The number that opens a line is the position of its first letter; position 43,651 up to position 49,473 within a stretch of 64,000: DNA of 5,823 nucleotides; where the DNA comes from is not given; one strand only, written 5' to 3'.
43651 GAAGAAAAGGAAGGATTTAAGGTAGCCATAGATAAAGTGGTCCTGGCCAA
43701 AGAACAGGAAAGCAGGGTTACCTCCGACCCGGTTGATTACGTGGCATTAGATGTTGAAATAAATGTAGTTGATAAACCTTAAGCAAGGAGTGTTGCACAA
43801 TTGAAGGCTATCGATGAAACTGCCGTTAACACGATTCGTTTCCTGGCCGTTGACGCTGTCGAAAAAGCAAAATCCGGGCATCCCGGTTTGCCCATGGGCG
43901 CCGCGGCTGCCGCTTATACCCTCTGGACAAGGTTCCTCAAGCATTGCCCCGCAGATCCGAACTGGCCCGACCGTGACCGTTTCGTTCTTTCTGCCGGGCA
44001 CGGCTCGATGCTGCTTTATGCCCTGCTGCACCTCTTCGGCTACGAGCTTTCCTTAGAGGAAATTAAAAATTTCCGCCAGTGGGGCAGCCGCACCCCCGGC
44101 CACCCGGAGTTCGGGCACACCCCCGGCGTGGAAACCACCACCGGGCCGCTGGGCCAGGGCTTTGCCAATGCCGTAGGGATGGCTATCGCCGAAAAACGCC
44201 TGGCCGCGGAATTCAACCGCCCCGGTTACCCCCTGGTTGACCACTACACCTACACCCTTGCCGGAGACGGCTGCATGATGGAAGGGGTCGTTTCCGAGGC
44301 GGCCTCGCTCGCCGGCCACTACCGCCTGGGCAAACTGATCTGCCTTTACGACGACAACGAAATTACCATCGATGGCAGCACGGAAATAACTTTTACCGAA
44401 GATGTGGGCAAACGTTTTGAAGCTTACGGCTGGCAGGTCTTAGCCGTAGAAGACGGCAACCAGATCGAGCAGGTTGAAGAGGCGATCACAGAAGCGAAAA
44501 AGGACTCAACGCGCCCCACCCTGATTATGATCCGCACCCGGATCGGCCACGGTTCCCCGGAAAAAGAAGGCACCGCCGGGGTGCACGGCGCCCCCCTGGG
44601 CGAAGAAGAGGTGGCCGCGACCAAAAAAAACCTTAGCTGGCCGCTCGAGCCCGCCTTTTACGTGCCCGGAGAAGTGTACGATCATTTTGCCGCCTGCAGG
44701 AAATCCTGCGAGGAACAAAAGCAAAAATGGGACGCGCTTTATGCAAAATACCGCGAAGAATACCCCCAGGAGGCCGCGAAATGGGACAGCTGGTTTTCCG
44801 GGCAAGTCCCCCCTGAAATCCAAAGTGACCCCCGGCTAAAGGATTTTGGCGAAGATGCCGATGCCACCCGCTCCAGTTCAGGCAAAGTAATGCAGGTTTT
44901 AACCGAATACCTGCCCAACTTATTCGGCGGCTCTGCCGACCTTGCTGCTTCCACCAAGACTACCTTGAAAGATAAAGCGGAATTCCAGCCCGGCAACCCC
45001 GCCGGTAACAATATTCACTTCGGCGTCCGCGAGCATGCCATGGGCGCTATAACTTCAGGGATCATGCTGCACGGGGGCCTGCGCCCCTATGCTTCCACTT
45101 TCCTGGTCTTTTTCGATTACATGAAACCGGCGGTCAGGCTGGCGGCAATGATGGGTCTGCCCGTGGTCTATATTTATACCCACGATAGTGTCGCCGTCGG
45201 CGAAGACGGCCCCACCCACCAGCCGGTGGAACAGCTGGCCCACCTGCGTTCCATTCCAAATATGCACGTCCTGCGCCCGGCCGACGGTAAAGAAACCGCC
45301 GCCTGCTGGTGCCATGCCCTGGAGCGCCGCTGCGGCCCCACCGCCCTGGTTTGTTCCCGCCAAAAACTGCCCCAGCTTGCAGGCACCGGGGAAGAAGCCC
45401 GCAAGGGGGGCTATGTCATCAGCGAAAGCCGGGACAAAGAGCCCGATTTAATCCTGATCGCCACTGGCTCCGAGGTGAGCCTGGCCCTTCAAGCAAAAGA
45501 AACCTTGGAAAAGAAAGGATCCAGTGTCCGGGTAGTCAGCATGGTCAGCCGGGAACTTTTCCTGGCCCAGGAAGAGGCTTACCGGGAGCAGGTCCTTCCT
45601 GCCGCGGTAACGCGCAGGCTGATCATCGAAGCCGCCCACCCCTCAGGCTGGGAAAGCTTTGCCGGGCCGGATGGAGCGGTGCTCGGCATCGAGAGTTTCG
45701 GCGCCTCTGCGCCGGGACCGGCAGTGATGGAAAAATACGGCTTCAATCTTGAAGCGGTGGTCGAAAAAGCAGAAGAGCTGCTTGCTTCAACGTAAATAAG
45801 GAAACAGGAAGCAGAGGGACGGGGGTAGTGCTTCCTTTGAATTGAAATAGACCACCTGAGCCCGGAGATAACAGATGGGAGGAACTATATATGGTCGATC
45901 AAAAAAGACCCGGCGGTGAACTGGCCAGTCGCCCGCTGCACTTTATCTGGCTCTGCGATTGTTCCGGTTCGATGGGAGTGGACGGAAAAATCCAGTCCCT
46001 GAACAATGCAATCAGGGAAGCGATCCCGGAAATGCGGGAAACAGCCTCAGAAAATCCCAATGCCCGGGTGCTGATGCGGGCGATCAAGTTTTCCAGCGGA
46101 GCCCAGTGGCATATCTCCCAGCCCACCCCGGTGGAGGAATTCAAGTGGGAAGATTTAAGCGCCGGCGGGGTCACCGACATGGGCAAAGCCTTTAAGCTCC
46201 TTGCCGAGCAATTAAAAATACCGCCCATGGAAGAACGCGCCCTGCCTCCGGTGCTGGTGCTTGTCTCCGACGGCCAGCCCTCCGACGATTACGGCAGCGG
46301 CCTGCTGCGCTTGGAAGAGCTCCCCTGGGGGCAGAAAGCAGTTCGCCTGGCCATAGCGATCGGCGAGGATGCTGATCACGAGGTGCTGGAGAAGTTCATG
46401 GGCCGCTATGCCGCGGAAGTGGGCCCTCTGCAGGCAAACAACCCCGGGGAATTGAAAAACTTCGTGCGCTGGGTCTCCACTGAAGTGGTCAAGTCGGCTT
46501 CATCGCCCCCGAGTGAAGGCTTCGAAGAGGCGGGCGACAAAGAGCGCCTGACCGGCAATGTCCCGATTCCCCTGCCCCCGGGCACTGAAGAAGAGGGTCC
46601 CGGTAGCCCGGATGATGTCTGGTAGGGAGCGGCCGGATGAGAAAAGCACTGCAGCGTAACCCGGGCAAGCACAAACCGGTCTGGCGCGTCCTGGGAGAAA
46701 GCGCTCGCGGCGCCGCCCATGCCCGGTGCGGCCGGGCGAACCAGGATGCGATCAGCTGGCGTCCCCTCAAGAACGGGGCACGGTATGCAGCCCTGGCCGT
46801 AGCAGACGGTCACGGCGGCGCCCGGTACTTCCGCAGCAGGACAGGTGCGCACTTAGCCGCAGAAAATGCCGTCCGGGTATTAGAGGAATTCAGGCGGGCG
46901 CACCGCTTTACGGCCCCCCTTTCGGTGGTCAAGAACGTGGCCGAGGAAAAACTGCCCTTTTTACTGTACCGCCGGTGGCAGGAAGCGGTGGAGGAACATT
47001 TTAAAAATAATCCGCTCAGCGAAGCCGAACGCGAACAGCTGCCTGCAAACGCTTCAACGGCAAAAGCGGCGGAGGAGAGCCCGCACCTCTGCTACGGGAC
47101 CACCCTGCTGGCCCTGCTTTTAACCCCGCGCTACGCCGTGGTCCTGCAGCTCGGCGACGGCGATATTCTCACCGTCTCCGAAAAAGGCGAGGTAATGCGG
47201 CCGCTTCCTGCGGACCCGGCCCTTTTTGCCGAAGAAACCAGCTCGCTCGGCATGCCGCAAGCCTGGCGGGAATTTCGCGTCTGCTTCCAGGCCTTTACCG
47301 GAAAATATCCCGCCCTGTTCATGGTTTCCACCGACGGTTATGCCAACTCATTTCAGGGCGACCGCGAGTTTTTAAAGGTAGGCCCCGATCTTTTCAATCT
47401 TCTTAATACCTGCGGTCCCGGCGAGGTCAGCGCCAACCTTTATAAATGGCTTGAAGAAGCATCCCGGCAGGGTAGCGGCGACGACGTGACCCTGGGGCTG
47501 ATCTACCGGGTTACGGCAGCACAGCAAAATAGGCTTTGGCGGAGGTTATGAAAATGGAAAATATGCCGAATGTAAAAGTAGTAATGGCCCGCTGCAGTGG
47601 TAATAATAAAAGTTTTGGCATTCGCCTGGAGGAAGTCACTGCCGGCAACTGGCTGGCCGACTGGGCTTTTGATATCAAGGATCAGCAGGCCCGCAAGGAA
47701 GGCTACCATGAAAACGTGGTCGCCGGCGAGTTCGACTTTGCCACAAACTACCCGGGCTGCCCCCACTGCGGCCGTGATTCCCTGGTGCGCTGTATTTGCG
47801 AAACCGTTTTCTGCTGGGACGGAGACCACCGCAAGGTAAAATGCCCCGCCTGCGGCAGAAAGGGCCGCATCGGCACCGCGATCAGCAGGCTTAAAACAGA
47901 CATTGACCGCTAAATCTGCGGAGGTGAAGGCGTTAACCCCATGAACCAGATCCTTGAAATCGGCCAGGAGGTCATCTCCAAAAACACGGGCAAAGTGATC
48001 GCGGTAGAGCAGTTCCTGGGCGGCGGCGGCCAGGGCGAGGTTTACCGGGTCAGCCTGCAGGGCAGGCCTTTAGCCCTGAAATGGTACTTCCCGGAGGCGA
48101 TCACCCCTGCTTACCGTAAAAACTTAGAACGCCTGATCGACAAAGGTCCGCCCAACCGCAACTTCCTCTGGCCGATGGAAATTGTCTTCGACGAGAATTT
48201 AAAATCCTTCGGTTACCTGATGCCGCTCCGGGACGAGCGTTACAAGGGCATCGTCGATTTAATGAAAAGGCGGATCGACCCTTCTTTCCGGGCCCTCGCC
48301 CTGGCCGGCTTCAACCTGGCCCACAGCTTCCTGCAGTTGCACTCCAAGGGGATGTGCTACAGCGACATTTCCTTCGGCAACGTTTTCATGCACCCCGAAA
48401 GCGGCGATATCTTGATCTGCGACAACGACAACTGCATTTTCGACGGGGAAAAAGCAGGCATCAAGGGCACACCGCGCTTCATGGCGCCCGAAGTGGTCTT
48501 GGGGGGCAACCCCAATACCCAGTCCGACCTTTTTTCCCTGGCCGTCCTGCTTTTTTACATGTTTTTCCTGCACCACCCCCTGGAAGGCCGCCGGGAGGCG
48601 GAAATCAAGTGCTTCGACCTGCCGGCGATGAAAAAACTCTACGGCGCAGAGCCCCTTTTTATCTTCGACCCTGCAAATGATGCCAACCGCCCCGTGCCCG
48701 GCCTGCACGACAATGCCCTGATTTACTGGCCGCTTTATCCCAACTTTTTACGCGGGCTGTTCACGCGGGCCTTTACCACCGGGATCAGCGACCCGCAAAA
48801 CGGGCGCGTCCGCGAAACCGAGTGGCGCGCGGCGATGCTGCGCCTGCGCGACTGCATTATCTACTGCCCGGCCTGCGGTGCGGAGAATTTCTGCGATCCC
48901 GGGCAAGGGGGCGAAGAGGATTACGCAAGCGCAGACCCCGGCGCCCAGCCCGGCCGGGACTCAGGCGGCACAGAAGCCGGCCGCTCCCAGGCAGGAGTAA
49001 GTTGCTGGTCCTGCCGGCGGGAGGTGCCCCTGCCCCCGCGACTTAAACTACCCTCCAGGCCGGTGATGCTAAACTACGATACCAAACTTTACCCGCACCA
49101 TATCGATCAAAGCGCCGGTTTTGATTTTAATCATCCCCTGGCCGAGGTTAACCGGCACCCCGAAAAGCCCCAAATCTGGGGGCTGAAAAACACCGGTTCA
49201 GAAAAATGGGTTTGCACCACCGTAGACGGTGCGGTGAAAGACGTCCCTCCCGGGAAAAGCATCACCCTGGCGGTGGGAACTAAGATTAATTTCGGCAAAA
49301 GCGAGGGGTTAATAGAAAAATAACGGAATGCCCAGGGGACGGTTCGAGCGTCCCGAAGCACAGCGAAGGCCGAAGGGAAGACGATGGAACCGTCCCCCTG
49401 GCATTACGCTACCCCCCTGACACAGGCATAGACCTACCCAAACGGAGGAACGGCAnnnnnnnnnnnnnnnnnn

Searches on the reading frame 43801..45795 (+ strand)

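Call 12: search_protein_families(library=pfam, proteins=[window:43801-45795:+], max_evalue=0.001)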
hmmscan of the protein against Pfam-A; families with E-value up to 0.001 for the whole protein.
window:43801-45795:+ (664 aa): 5 families
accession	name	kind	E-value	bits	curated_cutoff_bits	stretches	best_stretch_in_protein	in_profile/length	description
PF00456.26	Transketolase_N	-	9.3e-153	508.5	22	1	5-337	2-334/334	Transketolase, thiamine diphosphate binding domain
PF02779.29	Transket_pyr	-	2.6e-51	174.1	27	1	355-524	4-173/174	Transketolase, pyrimidine binding domain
PF22613.1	Transketolase_C_1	-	3.3e-39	134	27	1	536-649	1-113/113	Transketolase-like TK C-terminal domain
PF02780.25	Transketolase_C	-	1.6e-10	41.4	25.9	1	545-652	7-123/124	Transketolase, C-terminal domain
PF02775.26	TPP_enzyme_C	-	0.00045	20.5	21.9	0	111-243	24-150/151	Thiamine pyrophosphate enzyme, C-terminal TPP binding domain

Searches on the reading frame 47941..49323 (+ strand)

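Call 12: search_protein_families(library=pfam, proteins=[window:47941-49323:+], max_evalue=0.001)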
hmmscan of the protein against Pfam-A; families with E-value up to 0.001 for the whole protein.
window:47941-49323:+ (460 aa): 1 family
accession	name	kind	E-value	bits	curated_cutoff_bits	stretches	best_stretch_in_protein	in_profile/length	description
PF00069.31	Pkinase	-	1.1e-12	48.3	31.7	1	131-225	112-208/263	Protein kinase domain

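Call 100: search_protein_families(library=padloc, proteins=[window:47941-49323:+], max_evalue=0.001)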
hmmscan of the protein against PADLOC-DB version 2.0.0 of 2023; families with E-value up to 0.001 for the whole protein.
window:47941-49323:+ (460 aa): 10 families
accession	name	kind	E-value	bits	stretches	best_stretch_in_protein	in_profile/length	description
PDLC04138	mad6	-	2.6e-14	51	1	133-222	169-264/659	mads_6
PDLC04042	PD-T4-6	-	3.9e-10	37.8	1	132-222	124-220/292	-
PDLC04047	PD-T4-6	-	1.7e-09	35.3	1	126-222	120-220/327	-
PDLC04053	PD-T4-6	-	3.5e-07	28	1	124-218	117-215/311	-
PDLC04061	PD-T4-6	-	5.2e-07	27.5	1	174-218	183-227/510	-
PDLC04064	PD-T4-6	-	6e-06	23.5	1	171-222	176-228/369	-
PDLC03920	MkoA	-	2.1e-05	21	1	56-218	67-222/1112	-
PDLC04043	PD-T4-6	-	0.00028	18.1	0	174-216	176-219/452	-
PDLC04054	PD-T4-6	-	0.00044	17.8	0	124-209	118-208/347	-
PDLC01088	C3a189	-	0.00071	16.2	1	172-216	166-210/840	kinase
